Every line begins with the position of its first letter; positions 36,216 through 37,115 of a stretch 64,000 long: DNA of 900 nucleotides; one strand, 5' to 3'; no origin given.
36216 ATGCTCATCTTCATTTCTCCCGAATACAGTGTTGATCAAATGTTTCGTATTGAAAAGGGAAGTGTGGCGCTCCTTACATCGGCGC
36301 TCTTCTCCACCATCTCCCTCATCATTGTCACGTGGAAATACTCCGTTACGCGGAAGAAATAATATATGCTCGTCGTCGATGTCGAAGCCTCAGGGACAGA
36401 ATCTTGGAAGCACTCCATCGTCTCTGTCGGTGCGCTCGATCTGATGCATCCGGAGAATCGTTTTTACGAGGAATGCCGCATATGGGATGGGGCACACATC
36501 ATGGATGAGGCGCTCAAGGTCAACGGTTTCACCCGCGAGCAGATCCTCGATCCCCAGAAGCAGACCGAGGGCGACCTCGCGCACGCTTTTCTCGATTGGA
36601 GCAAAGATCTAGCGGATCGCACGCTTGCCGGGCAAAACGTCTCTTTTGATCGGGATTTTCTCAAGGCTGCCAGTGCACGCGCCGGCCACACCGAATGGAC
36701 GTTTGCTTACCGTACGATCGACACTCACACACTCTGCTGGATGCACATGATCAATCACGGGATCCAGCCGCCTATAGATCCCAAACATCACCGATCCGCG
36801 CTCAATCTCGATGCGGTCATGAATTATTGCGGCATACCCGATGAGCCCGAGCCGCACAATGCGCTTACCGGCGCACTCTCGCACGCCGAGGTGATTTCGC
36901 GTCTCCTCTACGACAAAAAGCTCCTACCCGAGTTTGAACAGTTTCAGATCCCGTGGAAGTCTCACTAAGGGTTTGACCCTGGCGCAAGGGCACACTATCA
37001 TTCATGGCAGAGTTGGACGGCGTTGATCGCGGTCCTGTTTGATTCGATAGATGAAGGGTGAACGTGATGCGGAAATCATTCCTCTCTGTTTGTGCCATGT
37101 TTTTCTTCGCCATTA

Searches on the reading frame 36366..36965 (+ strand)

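Call 76: search_protein_families(library=pfam, proteins=[window:36366-36965:+], max_evalue=0.01)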
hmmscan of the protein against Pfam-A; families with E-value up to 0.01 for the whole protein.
window:36366-36965:+ (200 aa): 2 families
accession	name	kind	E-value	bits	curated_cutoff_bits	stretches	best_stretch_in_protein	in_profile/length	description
PF00929.31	RNase_T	-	1.7e-06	29.1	24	1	2-168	1-155/164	Exonuclease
PF16473.11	Rv2179c-like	-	2.4e-06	27.8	27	1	2-146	3-163/177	3'-5' exoribonuclease Rv2179c-like domain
